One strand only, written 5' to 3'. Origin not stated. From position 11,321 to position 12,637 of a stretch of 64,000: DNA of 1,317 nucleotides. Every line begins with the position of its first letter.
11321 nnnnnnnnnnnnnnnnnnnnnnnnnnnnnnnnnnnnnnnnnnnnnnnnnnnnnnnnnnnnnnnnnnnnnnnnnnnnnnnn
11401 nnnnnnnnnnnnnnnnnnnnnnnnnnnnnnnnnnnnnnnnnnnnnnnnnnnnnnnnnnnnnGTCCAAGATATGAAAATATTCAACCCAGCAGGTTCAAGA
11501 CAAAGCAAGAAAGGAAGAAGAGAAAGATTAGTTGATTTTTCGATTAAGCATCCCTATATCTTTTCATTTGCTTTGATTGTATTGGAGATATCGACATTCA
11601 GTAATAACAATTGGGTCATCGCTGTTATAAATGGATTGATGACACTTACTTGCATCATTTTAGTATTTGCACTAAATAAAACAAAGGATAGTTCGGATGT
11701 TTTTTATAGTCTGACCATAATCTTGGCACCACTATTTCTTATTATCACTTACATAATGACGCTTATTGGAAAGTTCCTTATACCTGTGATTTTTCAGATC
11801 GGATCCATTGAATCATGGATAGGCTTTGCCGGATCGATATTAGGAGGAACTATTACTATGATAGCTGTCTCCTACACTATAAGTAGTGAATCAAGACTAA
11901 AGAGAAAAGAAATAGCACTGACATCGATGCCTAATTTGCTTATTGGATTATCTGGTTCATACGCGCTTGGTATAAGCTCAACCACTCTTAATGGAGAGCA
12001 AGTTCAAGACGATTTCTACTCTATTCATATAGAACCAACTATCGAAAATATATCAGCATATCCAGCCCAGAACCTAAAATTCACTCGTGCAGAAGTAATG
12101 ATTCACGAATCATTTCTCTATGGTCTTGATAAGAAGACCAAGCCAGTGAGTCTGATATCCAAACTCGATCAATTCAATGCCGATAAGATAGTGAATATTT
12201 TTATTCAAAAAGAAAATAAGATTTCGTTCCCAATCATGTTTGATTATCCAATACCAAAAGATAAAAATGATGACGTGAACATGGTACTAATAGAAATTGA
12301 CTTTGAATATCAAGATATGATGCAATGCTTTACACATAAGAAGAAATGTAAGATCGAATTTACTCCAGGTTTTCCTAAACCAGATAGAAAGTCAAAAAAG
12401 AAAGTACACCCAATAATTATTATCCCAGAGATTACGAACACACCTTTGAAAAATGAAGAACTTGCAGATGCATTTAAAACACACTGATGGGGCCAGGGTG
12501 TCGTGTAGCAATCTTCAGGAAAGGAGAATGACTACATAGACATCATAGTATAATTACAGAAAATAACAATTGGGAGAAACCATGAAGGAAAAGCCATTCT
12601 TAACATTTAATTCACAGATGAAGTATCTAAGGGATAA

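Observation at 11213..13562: cI-linked lysogeny cargo: small HTH-like protein + 338-aa membrane protein + Abi_2/HEPN. A Rex-like, possibly new exclusion module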

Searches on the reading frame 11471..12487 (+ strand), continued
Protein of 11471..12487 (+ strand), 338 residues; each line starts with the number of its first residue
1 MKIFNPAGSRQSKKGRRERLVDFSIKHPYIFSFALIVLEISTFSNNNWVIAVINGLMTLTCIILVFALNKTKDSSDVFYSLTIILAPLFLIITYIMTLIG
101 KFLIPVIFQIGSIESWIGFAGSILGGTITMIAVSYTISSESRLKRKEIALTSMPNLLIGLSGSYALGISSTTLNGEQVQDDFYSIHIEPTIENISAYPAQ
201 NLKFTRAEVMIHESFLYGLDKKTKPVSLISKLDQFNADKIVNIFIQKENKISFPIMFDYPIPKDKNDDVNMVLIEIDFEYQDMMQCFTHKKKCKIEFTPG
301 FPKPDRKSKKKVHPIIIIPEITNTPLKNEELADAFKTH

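Call 63: find_encoding_contigs(protein=P0007, flank=5000, max_places=2)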
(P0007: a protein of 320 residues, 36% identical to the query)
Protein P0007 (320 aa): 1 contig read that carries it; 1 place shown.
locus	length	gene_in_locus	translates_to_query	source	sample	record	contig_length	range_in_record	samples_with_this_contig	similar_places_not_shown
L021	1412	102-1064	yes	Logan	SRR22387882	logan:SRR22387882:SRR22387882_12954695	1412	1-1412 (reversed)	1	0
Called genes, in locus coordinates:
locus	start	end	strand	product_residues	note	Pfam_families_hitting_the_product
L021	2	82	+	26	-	?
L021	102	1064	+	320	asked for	-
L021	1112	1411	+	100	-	?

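Call 94: search_protein_families(library=pfam, alignment_id=A1, max_evalue=0.01)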
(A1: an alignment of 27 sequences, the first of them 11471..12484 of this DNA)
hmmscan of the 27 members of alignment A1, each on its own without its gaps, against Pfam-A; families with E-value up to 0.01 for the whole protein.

A. member 1, window:11471-12484:+ (338 aa): 0 families

B. families by the number of members that match (of 27 scanned): 5 families
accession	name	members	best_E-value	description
PF03956.18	Lys_export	1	0.0019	Lysine exporter LysO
PF03649.18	UPF0014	1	0.002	Uncharacterised protein family (UPF0014)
PF10856.13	DUF2678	1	0.0032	Protein of unknown function (DUF2678)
PF05342.19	Peptidase_M26_N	1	0.0033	M26 IgA1-specific Metallo-endopeptidase N-terminal region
PF00168.36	C2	1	0.0056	C2 domain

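Call 95: search_protein_families(library=padloc, alignment_id=A1, max_evalue=0.01)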
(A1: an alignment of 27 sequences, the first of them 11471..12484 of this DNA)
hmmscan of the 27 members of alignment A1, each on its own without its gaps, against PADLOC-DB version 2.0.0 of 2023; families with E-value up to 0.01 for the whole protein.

A. member 1, window:11471-12484:+ (338 aa): 0 families

B. families by the number of members that match (of 27 scanned): 3 families
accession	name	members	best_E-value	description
PDLC01970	CARF_TM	1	5.1e-05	-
PDLC00682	Effector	1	0.0018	2TM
PDLC03428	REase_II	1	0.0089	Type II restriction enzyme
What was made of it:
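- Closest known: TM-plus-beta-domain effectors of signalling defence systems. Different: PADLOC gives only sporadic single-member weak hits (CARF_TM in 1 of 27, 2TM effector in 1 of 27; call 95).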

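Call 96: search_protein_families(library=phrogs, alignment_id=A1, max_evalue=0.01)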
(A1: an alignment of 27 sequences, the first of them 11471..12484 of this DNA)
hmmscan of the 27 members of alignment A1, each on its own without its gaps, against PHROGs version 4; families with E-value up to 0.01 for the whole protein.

A. member 1, window:11471-12484:+ (338 aa): 0 families

B. families by the number of members that match (of 27 scanned): 3 families
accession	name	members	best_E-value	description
phrog_16113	-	2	0.001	-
phrog_1863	-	1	0.0015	-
phrog_3229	-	1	0.0089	-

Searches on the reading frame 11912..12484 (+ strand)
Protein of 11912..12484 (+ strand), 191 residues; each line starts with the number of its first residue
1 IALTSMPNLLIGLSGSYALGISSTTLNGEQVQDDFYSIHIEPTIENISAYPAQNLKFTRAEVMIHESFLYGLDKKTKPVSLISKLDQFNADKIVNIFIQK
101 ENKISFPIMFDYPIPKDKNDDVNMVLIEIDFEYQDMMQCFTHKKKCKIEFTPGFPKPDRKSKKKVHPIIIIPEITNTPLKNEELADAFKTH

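Call 76: predict_structure(alignment_id=A5)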
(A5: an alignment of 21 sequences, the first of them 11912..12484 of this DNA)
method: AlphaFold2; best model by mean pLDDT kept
length: 191 residues; sequences in the alignment: 21
mean_pLDDT: 80.8   pTM: 0.79
mean pLDDT of the five models: 80.8, 80.7, 80.2, 78.8, 78.7
residues with pLDDT >= 90: 92; 70-90: 47; 50-70: 49; < 50: 3
segments of 3 or more residues with pLDDT < 50: none
pLDDT, mean of each block of 10 residues (from residue 1): 77 72 56 79 93 94 94 93 93 75 92 75 91 90 92 77 67 76 52 40
secondary structure, 60 per line:
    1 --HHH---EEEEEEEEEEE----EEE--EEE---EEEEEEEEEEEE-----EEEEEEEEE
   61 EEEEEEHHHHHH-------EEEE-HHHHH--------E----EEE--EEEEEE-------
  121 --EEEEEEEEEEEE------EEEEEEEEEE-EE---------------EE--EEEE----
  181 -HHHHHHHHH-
elements in order: E9-19 E24-26 E29-31 E35-46 E52-66 H67-72 E80-83 H85-89 E103-105 E108-113 E123-134 E141-150 E173-176 H182-190

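Call 81: fold_search(model_id=the predicted structure, library=pdb)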
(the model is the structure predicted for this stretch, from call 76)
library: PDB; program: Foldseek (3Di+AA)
matches with E <= 10: 575; with E <= 0.001: 0
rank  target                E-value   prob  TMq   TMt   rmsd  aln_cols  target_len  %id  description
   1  6byg_A                4.3e-03  0.99  0.32  0.10   8.0       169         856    8  Crystal structure of the nucleophile mutant (E575A) of the GH2 exo-beta-mannanase from Xanthomonas axonopodis pv. citr (released 2018-07-18)
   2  1xq4_C                5.0e-03  1.00  0.42  0.60   4.5       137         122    9  Crystal Structure of the Putative ApaA Protein from Bordetella pertussis, Northeast Structural Genomics Target BeR40 (released 2004-11-09)
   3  1xq4_B                5.3e-03  1.00  0.42  0.61   4.5       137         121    9  Crystal Structure of the Putative ApaA Protein from Bordetella pertussis, Northeast Structural Genomics Target BeR40 (released 2004-11-09)
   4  6byc                  5.5e-03  0.94  0.28  0.10   8.7       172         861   10  Crystal structure of the GH2 exo-beta-mannanase from Xanthomonas axonopodis pv. citri (released 2018-07-18)
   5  3spc                  6.1e-03  0.96  0.32  0.21  19.1       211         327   10  Inward rectifier potassium channel Kir2.2 in complex with dioctanoylglycerol pyrophosphate (DGPP) (released 2011-08-24)
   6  5cl2_B                6.1e-03  0.77  0.26  0.22  24.0       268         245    7  Crystal structure of Spo0M, sporulation control protein, from Bacillus subtilis. (released 2015-12-16)
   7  5n6u_A                6.4e-03  0.92  0.26  0.09  10.9       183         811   14  Crystal structure of Beta-D-Mannosidase from Dictyoglomus thermophilum. (released 2017-04-12)
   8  6d8g_B                7.1e-03  0.99  0.34  0.11   7.2       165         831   10  D341A D367A calcium binding mutant of Bacteroides uniformis beta-glucuronidase 2 (released 2018-10-17)
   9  1xq4_A                7.5e-03  1.00  0.42  0.60   4.5       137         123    9  Crystal Structure of the Putative ApaA Protein from Bordetella pertussis, Northeast Structural Genomics Target BeR40 (released 2004-11-09)
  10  1xvs_A                7.5e-03  1.00  0.39  0.55   5.3       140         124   11  Crystal structure of apaG Protein from Vibrio cholerae (released 2004-12-14)
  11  3fn9_D                7.9e-03  1.00  0.31  0.11   5.0       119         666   13  Crystal structure of putative beta-galactosidase from bacteroides fragilis (released 2009-01-13)
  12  6d8g_A                8.3e-03  0.99  0.29  0.09   6.9       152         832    9  D341A D367A calcium binding mutant of Bacteroides uniformis beta-glucuronidase 2 (released 2018-10-17)
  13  6m86                  8.3e-03  0.93  0.32  0.21  20.2       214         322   11  Crystal Structure of Inward Rectifier Kir2.2 Force Open Mutant (released 2019-09-04)
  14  3isy                  9.2e-03  0.96  0.30  0.43   8.3       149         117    8  Crystal structure of an intracellular proteinase inhibitor (ipi, bsu11130) from bacillus subtilis at 2.61 A resolution (released 2009-09-15)
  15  6xis_A                9.7e-03  0.96  0.34  0.23  19.3       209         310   10  Cryo-EM structure of the G protein-gated inward rectifier K+ channel GIRK2 (Kir3.2) in apo form (released 2020-10-07)
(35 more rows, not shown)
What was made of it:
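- Ig-like cytoplasmic domains are generic interaction modules (call 81).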
